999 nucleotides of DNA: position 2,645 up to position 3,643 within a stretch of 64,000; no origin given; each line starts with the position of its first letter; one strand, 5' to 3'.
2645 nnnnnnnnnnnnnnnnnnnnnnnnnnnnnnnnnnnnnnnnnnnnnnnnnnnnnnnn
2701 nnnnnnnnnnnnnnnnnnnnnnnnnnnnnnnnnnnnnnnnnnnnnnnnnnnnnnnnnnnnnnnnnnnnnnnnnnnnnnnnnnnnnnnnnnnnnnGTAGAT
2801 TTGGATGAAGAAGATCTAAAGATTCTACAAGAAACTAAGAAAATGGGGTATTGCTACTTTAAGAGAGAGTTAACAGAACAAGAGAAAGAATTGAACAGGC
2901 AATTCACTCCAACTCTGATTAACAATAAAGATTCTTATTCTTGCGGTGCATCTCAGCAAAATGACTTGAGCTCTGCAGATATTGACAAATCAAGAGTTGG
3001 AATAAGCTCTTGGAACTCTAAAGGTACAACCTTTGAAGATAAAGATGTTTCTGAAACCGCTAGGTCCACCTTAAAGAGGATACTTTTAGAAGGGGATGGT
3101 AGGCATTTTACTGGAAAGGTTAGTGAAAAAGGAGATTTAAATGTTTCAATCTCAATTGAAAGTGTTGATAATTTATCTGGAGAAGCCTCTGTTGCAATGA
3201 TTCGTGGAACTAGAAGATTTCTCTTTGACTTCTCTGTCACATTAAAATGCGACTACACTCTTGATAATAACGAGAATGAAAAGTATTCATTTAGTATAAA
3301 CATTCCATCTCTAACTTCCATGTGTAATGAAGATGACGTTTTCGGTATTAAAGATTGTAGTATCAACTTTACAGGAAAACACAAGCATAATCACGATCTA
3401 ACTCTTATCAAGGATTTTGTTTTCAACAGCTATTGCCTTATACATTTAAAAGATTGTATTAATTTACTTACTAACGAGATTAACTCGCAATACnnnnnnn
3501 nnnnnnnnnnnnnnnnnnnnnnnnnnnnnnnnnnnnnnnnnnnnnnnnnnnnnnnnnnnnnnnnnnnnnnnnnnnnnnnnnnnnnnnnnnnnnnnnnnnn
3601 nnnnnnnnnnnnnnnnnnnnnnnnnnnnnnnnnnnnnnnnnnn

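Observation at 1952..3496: Single polypeptide combining a TPR clamp with an Aha1 N-terminal domain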

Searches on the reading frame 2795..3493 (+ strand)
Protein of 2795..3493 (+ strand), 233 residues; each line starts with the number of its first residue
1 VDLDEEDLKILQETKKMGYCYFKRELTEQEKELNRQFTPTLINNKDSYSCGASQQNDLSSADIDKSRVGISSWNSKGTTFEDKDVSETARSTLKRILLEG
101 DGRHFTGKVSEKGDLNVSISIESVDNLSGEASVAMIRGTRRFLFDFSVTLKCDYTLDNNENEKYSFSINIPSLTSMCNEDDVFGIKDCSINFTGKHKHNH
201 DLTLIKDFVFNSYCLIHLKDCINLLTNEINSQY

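Call 21: find_homologous_proteins(query=A2, max_evalue=0.01)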
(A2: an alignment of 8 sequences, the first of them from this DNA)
Query A2 (8 sequences) (233 aa, profile of the alignment): 134 proteins with E <= 0.01 among 6390 candidates; the best 120 are listed.
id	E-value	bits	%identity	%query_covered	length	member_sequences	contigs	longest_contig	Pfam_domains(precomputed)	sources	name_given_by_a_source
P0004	6.9e-76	273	81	97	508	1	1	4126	PF13414.13,PF09229.18,PF00515.35,PF07719.24,PF13174.13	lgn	-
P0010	4.2e-74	267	49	98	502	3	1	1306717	PF09229.18,PF00515.35,PF07719.24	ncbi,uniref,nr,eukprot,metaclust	ncbi:TPR repeat-containing protein [Cryptosporidium muris RN66]|uniref:TPR repeat-containing protein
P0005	2.3e-68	249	68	100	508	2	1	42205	PF13414.13,PF13371.13,PF09229.18,PF00515.35,PF13181.13,PF07719.24,PF13174.13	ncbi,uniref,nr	ncbi:hypothetical protein OJ253_3258 [Cryptosporidium canis]|uniref:Activator of Hsp90 ATPase AHSA1-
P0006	2.7e-67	245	73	97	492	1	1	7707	PF13431.13,PF13414.13,PF09229.18,PF00515.35,PF13181.13,PF07719.24,PF13174.13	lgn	-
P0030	2.1e-66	242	30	63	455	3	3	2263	PF09229.18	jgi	-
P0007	1.5e-65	239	66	100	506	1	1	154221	PF13414.13,PF09229.18,PF00515.35,PF07719.24,PF13174.13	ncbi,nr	ncbi:tetratricopeptide repeat-containing protein [Cryptosporidium felis]|nr:tetratricopeptide repeat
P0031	1.5e-56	210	33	67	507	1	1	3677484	PF14559.13,PF13431.13,PF09229.18,PF00515.35,PF07719.24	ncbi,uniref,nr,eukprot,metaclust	ncbi:hypothetical protein BEWA_021490 [Theileria equi strain WA]|uniref:Activator of Hsp90 ATPase AH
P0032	1.7e-49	187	27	77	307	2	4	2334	PF09229.18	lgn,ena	-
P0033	3.8e-48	182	31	75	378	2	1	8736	PF09229.18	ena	-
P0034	3.3e-47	179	36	75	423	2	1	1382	PF09229.18,PF00515.35,PF13181.13,PF07719.24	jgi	jgi:hypothetical protein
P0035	8.8e-47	178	29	64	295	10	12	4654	PF09229.18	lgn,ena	-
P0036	6.4e-46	175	29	100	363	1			PF09229.18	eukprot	eukprot:Protomagalhaensia_sp_Gyna_25__5514@NODE_73_length_5593_cov_125_550234_g55_i0_p3_GENE_NODE_73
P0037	1.5e-44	171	27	70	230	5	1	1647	PF09229.18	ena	-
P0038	4.4e-44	169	29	65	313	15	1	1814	PF09229.18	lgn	-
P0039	7.2e-44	168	31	73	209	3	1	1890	PF09229.18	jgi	jgi:activator of HSP90 ATPase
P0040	2.9e-43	166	31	81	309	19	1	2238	PF09229.18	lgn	-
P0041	4.3e-43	166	33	67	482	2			PF09229.18,PF00515.35,PF07719.24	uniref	uniref:TPR repeat/Tetratricopeptide repeat/Activator of Hsp90 ATPase, N-terminal, putative n=1 Tax=T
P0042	2.1e-42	164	28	82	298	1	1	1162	PF09229.18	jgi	-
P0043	2.1e-42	164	29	71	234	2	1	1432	PF09229.18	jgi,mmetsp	mmetsp:Transcript_2071/g.3576 ORF Transcript_2071/g.3576 Transcript_2071/m.3576 type:complete len:23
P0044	2.3e-42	163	28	77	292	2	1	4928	PF09229.18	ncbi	-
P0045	5.5e-42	162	31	75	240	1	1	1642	PF09229.18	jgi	jgi:hypothetical protein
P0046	6.9e-42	162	32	65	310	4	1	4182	PF09229.18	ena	-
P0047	1.6e-41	161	32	64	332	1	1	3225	PF09229.18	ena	-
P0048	2.1e-41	160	31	64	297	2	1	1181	PF09229.18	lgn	-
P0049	1.4e-40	158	30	64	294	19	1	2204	PF09229.18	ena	-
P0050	1.7e-40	157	29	65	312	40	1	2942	PF09229.18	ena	-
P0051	2.8e-40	157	25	100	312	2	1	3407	PF09229.18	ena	-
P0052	8.1e-40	155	28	75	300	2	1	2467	PF09229.18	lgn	-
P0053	2.2e-39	154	30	99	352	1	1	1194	PF09229.18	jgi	-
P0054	2.7e-39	153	33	64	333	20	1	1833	PF09229.18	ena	-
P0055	3.4e-39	153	28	77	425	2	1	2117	PF13431.13,PF13414.13,PF09229.18,PF00515.35,PF07719.24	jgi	-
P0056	4.5e-39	153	29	68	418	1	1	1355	PF09229.18,PF00515.35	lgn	-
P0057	4.9e-39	153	30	67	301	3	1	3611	PF09229.18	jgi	jgi:hypothetical protein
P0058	1.9e-38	151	28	80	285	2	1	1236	PF09229.18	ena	-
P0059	4.6e-38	149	29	64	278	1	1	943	PF09229.18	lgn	-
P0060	8.5e-38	148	30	76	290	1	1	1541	PF09229.18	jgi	-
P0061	2.5e-37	147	29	78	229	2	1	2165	PF09229.18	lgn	-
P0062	2.6e-37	147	27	68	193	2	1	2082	PF09229.18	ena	-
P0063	4.6e-37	146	26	99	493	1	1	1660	PF09229.18,PF00515.35,PF13181.13,PF07719.24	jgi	jgi:hypothetical protein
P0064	9.0e-37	145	25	98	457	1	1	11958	PF09229.18,PF00515.35,PF07719.24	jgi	jgi:tetratricopeptide (TPR) repeat protein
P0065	1.3e-36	145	31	76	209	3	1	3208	PF09229.18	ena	-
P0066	1.5e-36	144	28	75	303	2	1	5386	PF09229.18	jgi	jgi:hypothetical protein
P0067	1.8e-36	144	35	64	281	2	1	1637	PF09229.18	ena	-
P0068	2.2e-36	144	26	99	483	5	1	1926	PF09229.18,PF00515.35,PF13181.13,PF07719.24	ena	-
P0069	7.7e-36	142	31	67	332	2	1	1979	PF09229.18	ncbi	-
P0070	1.0e-35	142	31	83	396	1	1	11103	PF09229.18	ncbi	-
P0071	2.1e-35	141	28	77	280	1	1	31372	PF09229.18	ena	-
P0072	2.3e-35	140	31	69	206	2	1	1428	PF09229.18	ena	-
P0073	3.7e-35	140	30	80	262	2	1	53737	PF09229.18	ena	-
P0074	7.2e-35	139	30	75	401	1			PF13414.13,PF13371.13,PF09229.18,PF00515.35,PF13181.13,PF07719.24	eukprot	eukprot:Nitzschia sp. Nitz4//scaffold2_size372955//143616//144821//NITZ4_000404-RA/size372955-proces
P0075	7.7e-35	139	34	64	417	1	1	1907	PF09229.18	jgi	-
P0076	8.7e-35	139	27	76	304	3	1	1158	PF09229.18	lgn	-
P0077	1.1e-34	138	25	100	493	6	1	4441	PF13414.13,PF09229.18,PF00515.35,PF13428.13,PF07719.24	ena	-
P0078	1.8e-34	138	33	64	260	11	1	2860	PF09229.18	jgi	jgi:hypothetical protein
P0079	2.1e-34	137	35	60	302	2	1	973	PF09229.18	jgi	jgi:hypothetical protein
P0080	3.0e-33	134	32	67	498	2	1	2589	PF09229.18,PF00515.35,PF13181.13,PF07719.24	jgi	jgi:hypothetical protein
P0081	3.1e-33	133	27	62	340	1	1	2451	PF09229.18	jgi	-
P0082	1.3e-32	131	22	91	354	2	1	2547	PF09229.18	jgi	jgi:hypothetical protein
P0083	2.2e-32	131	29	75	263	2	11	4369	PF09229.18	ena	-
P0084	3.8e-32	130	28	69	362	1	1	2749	PF09229.18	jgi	jgi:hypothetical protein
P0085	5.3e-32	129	28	69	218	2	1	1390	PF09229.18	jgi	-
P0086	1.4e-31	128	32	48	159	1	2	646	PF09229.18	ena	-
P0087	1.4e-31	128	29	69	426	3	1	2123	PF09229.18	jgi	jgi:hypothetical protein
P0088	5.4e-31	126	40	45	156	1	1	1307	PF09229.18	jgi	jgi:activator of HSP90 ATPase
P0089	6.4e-31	126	26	82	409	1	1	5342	PF09229.18,PF00515.35,PF13432.13,PF07719.24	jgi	jgi:hypothetical protein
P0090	6.6e-31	126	26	100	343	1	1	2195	PF09229.18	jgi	jgi:hypothetical protein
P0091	1.0e-30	125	28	66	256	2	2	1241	PF09229.18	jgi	-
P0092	1.2e-30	125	27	69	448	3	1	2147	PF14853.13,PF09229.18,PF00515.35,PF07719.24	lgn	-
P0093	1.3e-30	125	29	68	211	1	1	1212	PF09229.18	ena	-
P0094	1.8e-30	124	27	100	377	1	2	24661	PF09229.18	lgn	-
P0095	2.0e-30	124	26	91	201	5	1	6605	PF09229.18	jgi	jgi:activator of HSP90 ATPase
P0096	2.1e-30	124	33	64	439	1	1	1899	PF13414.13,PF09229.18,PF00515.35,PF13428.13,PF07719.24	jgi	jgi:tetratricopeptide (TPR) repeat protein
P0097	4.5e-30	123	32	56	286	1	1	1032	PF09229.18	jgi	-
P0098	8.2e-30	122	29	48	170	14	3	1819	PF09229.18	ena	-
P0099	1.2e-29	122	28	48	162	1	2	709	PF09229.18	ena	-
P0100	1.4e-29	122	30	69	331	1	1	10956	PF09229.18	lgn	-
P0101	1.7e-29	121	29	48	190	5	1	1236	PF09229.18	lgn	-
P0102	2.4e-29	121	30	91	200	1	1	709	PF09229.18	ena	-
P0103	1.0e-28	119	27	73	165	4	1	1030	PF09229.18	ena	-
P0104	2.2e-28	118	27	69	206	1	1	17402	PF09229.18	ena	-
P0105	7.3e-28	116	27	76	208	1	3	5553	PF09229.18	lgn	-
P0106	9.5e-28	116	29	58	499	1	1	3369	PF13414.13,PF09229.18,PF00515.35,PF13432.13,PF13428.13,PF13181.13,PF07719.24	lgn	-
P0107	1.0e-27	115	29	77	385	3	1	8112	PF09229.18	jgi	jgi:hypothetical protein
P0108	2.1e-27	114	29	67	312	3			PF09229.18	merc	-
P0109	9.6e-27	112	26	89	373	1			PF09229.18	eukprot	eukprot:scaffold499_cov120-Cylindrotheca_fusiformis.AAC.9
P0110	2.8e-26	111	24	82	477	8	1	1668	PF09229.18,PF13181.13,PF07719.24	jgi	-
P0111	1.2e-25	109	33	45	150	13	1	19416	PF09229.18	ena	-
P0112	1.9e-25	108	26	69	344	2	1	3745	PF09229.18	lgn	-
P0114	3.1e-25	107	31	56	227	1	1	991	PF09229.18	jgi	-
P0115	2.0e-24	105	27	65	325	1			PF09229.18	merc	-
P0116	2.7e-24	104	34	56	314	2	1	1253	PF09229.18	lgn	-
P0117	1.3e-23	102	29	61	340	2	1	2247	PF09229.18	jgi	-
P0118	5.8e-23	100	28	61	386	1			PF14559.13,PF09229.18,PF00515.35,PF07719.24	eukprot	eukprot:scaffold212897_cov37-Attheya_sp.AAC.1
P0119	1.1e-22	99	29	64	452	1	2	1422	PF14559.13,PF25575.1,PF13431.13,PF09229.18,PF00515.35,PF13181.13,PF07719.24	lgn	-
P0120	1.3e-21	95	28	46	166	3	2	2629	PF09229.18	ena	-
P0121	1.3e-21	95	30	68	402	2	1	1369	PF09229.18,PF00515.35,PF13424.13,PF07719.24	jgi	jgi:tetratricopeptide (TPR) repeat protein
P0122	1.7e-21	95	29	51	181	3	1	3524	PF09229.18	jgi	jgi:activator of HSP90 ATPase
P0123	4.0e-21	94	29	47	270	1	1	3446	PF09229.18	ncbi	ncbi:MAG: hypothetical protein SGILL_008362, partial [Bacillariaceae sp.]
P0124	9.1e-21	93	28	68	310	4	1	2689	PF09229.18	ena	-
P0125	9.8e-21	93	31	68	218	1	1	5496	PF09229.18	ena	-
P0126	2.2e-20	91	25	92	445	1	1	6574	PF09229.18,PF00515.35,PF07719.24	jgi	-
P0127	3.2e-20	91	30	64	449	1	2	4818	PF09229.18,PF00515.35,PF13432.13,PF13428.13,PF07719.24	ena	-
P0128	5.6e-20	90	27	70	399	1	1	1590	PF14559.13,PF25575.1,PF13431.13,PF13414.13,PF09229.18,PF00515.35,PF13432.13,PF13428.13,PF13181.13,PF07719.24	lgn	-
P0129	1.2e-19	89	29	62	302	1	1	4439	PF09229.18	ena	-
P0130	1.9e-19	88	26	56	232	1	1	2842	PF09229.18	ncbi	-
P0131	1.0e-18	86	35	65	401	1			PF14559.13,PF25575.1,PF13431.13,PF13414.13,PF09229.18,PF00515.35,PF13424.13,PF13428.13,PF13181.13,PF07719.24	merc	-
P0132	1.8e-18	85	28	60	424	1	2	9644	PF23914.2,PF09229.18,PF00515.35,PF13432.13,PF07719.24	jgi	jgi:tetratricopeptide (TPR) repeat protein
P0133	2.0e-18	85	33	56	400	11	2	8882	PF14559.13,PF25575.1,PF13431.13,PF13414.13,PF09229.18,PF00515.35,PF13424.13,PF21033.5,PF13428.13,PF13181.13,PF07719.24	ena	-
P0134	3.7e-18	84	27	60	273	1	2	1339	PF09229.18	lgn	-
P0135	9.3e-18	83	40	36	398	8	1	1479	PF14559.13,PF25575.1,PF13431.13,PF13414.13,PF09229.18,PF00515.35,PF13432.13,PF13428.13,PF13181.13,PF07719.24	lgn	-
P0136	1.0e-17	83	28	59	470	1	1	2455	PF09229.18,PF00515.35,PF13181.13,PF07719.24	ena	-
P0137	1.4e-17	82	31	72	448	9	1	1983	PF14559.13,PF25575.1,PF13431.13,PF13414.13,PF09229.18,PF00515.35,PF13428.13,PF13181.13,PF07719.24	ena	-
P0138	1.6e-17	82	27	81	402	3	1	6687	PF14559.13,PF09229.18,PF00515.35,PF13424.13,PF13181.13,PF07719.24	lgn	-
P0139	3.8e-17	81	27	67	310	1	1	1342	PF09229.18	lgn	-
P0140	5.3e-17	80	28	62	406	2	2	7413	PF14559.13,PF09229.18,PF00515.35,PF13424.13,PF07719.24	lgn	-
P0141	7.6e-17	80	25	75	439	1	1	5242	PF23914.2,PF13414.13,PF09229.18,PF00515.35,PF13424.13,PF07719.24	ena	-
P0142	8.9e-17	80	26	54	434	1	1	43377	PF23914.2,PF13414.13,PF09229.18,PF13432.13,PF13428.13,PF07719.24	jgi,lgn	jgi:tetratricopeptide (TPR) repeat protein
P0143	1.7e-16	79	-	-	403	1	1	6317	PF14559.13,PF09229.18,PF00515.35,PF13181.13,PF07719.24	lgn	-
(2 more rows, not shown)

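Call 26: search_solved_structures(query=A2, max_evalue=10, show_alignments=4)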
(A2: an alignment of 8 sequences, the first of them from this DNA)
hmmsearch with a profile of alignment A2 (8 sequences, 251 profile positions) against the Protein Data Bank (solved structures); distinct sequences matched with E-value up to 10: 5.
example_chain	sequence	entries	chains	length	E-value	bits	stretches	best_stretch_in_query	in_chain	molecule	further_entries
7dmd_A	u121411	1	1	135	0.00032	23.6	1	125-192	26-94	Activator of 90 kDa heat shock protein ATPase homolog 1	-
1usv_B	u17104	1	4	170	0.00091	22.1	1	124-207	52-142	AHA1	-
1usu_B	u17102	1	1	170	0.002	21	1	124-207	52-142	AHA1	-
7dme_A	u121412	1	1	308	0.0024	20.8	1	126-192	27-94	Activator of 90 kDa heat shock protein ATPase homolog 1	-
6xlb_C1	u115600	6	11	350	0.018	17.9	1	124-207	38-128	Hsp90 co-chaperone AHA1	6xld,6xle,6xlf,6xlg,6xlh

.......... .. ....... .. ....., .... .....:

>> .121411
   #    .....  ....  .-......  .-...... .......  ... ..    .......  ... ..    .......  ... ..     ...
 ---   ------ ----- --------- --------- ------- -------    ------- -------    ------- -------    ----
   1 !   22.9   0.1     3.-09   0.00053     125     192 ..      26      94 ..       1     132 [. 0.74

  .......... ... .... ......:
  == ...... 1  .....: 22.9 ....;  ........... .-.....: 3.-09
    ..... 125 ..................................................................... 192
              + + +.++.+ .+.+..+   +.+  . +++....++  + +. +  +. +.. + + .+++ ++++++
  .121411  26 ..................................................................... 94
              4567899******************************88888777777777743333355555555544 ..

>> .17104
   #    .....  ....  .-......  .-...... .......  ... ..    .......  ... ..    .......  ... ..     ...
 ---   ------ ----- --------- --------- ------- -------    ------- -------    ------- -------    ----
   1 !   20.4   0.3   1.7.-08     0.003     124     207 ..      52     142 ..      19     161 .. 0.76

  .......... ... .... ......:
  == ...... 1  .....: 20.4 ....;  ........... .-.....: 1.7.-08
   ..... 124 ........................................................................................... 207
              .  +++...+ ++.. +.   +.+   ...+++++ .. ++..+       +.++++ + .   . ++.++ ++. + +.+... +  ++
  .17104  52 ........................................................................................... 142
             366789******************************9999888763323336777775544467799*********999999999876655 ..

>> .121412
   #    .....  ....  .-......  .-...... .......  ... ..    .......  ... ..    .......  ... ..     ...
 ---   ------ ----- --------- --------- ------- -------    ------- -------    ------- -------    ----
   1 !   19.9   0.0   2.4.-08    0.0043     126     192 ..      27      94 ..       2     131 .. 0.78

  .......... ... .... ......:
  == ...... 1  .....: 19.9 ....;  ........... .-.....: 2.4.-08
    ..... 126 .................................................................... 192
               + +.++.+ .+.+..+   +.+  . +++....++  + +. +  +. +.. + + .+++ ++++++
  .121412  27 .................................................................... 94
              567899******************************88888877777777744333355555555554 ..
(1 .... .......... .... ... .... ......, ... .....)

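Call 37: search_protein_representatives(alignment_id=A2)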
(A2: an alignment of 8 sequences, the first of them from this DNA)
Query: 8 sequences, 251 profile positions. Proteins with E-value up to 0.001 (for the whole library): 1308; up to 1e-10: 647; up to 1e-30: 76. The best 150 are listed.
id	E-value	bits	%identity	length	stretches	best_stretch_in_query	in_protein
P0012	2.1e-92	325.7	-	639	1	2-250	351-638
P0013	4.4e-89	314.8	-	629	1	1-251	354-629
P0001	8.6e-83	294.2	-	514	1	2-251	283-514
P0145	9.3e-82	290.8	-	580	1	2-249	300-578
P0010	1.3e-74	267.3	-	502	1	2-250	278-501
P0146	8.0e-70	251.7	-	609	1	2-249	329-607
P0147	4.2e-67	242.8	-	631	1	2-251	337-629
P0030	6.5e-67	242.1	-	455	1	1-250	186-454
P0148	2.0e-65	237.3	-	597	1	3-250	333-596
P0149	5.8e-60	219.4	-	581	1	2-248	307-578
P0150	1.1e-59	218.4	-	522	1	2-249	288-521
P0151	1.8e-57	211.3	-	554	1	1-250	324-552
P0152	3.7e-57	210.2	-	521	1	2-248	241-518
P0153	1.7e-56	208.1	-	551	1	4-249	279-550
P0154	1.2e-53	198.7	-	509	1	2-249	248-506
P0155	4.2e-53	196.9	-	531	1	2-249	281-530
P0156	1.2e-52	195.4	-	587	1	1-247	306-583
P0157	1.3e-52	195.3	-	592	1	1-250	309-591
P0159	1.7e-46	175.3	-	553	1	1-251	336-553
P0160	2.3e-45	171.6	-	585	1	2-249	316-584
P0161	2.4e-45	171.5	-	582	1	1-251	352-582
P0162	1.1e-44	169.4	-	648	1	3-251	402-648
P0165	1.0e-41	159.6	-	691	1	1-246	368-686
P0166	2.2e-41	158.5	-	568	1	2-249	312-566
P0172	2.5e-37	145.3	-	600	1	2-249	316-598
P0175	6.9e-37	143.8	-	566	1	1-250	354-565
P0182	5.8e-36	140.8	-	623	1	1-251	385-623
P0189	1.3e-33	133.1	-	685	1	3-251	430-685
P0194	5.1e-33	131.1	-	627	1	1-251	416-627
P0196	2.8e-32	128.7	-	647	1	1-251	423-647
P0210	1.3e-29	120.0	-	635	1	2-251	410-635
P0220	1.0e-28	117.0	-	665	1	2-250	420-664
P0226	6.0e-28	114.5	-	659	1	2-249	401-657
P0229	1.4e-27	113.3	-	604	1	2-250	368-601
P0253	1.1e-24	103.9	-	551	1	4-250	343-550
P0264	4.5e-24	101.8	-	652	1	3-249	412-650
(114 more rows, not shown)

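Call 45: list_cluster_members(proteins=[P0145, P0146, P0147, P0148, P0150, P0152, P0155, P0162, P0165, P0189])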
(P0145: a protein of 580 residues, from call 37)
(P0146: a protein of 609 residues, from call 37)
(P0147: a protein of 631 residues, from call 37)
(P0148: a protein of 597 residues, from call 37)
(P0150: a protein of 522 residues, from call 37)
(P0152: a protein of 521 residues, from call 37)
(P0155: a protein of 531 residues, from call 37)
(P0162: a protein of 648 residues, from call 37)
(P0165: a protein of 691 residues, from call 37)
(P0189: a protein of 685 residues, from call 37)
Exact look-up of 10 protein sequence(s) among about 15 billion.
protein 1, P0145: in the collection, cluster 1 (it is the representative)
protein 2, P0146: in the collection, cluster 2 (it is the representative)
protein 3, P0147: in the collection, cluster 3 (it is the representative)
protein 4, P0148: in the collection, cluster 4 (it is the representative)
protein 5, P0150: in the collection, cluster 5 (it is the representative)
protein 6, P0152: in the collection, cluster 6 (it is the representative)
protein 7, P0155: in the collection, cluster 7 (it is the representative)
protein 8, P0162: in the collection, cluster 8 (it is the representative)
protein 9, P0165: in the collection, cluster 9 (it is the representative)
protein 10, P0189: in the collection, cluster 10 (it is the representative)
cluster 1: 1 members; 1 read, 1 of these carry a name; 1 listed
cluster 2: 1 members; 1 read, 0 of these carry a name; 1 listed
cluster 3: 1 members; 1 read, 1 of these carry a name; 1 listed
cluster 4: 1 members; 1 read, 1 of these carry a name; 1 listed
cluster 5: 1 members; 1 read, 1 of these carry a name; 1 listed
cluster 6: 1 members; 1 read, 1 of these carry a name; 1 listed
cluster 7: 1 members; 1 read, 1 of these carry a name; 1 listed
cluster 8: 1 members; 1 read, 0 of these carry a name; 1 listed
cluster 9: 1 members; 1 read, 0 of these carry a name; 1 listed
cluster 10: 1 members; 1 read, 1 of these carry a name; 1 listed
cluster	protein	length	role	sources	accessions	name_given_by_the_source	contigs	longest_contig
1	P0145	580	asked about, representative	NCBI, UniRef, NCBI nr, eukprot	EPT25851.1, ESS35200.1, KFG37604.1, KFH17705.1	tetratricopeptide repeat-containing protein [Toxoplasma gondii TgCatPRC2] | peptidylprolyl isomerase n=9 Tax=Toxoplasma gondii TaxID=5811 RepID=B6K996_TOXGV | tetratricopeptide repeat-containing protein [Toxoplasma gondii ME49]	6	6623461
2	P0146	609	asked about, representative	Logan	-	-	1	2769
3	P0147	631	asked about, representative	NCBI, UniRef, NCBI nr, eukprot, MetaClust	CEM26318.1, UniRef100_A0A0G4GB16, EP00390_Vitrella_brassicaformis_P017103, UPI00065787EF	unnamed protein product [Vitrella brassicaformis CCMP3155] | Activator of Hsp90 ATPase AHSA1-like N-terminal domain-containing protein n=1 ... | CEM26318.1 unnamed protein product [Vitrella brassicaformis CCMP3155]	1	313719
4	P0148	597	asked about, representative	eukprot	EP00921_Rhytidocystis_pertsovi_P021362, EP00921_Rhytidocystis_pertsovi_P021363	GHVQ01034134.1.p1 GENE.GHVQ01034134.1~~GHVQ01034134.1.p1 ORF type:complete len:598 ...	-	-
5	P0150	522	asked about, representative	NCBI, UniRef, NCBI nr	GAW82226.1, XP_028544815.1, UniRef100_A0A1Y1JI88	chaperone binding protein [Plasmodium gonderi] | Chaperone binding protein n=1 Tax=Plasmodium gonderi TaxID=77519 RepID=A0A1Y1JI88_PLAGO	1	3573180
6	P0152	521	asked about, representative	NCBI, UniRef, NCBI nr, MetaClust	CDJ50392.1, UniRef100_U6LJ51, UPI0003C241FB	hypothetical protein, conserved [Eimeria brunetti] | Activator of Hsp90 ATPase AHSA1-like N-terminal domain-containing protein n=1 Tax=Eimeria ... | status=active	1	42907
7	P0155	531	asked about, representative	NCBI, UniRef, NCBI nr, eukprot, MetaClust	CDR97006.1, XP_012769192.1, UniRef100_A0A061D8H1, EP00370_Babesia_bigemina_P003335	tetratricopeptide repeat domain containing protein, putative [Babesia bigemina] | peptidylprolyl isomerase n=1 Tax=Babesia bigemina TaxID=5866 RepID=A0A061D8H1_BABBI | XP_012769192.1 tetratricopeptide repeat domain containing protein, putative [Babesia ...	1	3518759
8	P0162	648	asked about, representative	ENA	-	-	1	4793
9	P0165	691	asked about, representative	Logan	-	-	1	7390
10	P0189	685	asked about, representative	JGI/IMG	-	Activator of Hsp90 ATPase, N-terminal/Tetratricopeptide repeat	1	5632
